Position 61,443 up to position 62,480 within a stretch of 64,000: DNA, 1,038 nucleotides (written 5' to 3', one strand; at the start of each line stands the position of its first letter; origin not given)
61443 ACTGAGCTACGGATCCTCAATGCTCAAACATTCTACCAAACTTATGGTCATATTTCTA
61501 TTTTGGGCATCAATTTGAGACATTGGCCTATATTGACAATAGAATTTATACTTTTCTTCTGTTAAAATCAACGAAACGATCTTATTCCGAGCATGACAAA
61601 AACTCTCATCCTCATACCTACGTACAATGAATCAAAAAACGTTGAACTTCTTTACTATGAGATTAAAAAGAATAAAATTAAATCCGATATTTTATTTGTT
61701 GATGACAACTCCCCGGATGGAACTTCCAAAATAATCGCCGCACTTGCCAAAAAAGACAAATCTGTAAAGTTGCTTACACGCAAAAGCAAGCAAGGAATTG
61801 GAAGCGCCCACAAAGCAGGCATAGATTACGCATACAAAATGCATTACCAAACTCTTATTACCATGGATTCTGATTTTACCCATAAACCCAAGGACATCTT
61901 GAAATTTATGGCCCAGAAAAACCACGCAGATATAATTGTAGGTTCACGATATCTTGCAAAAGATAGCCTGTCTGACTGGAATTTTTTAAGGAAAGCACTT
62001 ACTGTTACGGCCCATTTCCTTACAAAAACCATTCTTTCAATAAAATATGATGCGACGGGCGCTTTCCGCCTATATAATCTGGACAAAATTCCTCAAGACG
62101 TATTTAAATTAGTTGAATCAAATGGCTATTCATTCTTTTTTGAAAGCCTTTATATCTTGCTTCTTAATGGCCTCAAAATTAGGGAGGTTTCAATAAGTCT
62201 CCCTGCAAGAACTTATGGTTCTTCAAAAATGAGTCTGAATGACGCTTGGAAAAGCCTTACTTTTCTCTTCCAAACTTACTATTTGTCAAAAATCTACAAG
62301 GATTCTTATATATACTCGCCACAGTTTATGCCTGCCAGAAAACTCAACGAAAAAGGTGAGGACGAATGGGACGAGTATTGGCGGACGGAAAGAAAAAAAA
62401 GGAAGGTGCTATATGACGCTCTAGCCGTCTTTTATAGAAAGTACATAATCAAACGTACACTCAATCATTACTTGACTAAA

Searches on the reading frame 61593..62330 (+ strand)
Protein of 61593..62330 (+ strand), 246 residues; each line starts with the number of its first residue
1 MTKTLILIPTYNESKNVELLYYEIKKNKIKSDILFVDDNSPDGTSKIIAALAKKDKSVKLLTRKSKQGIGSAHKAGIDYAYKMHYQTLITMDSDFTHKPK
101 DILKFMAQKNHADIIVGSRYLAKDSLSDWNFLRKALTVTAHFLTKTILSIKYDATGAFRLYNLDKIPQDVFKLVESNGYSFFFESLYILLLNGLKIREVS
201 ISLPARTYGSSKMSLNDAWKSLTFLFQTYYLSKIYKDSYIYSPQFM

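Call 82: search_solved_structures(query=window:61593-62330:+, max_evalue=0.001)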
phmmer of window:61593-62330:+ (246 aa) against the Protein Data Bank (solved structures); distinct sequences matched with E-value up to 0.001: 9.
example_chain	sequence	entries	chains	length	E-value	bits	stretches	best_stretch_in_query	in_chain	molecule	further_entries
5mlz_A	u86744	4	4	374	3.2e-18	69.3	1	3-225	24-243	Dolichol monophosphate mannose synthase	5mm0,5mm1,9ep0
5eke_A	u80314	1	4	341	1.3e-05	28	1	5-121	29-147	Uncharacterized glycosyltransferase sll0501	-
5ekp_C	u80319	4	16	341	1.3e-05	28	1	5-121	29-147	Uncharacterized glycosyltransferase sll0501 | Glycosyltransferase sll0501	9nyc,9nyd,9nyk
9nye_A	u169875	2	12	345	1.4e-05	28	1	5-121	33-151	Glycosyltransferase sll0501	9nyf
3bcv_A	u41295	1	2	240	0.00015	24.5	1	3-87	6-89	Putative glycosyltransferase protein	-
9hwj_A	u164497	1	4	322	0.00024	23.9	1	3-119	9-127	Undecaprenyl-phosphate 4-deoxy-4-formamido-L-arabinose transferase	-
9bhc_C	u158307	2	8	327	0.00035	23.4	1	3-126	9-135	Undecaprenyl-phosphate 4-deoxy-4-formamido-L-arabinose transferase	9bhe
8vxh_A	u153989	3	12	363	0.00044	23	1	3-126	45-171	Undecaprenyl-phosphate 4-deoxy-4-formamido-L-arabinose transferase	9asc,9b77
5hea_A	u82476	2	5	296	0.00061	22.6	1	6-95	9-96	Putative glycosyltransferase (GalT1)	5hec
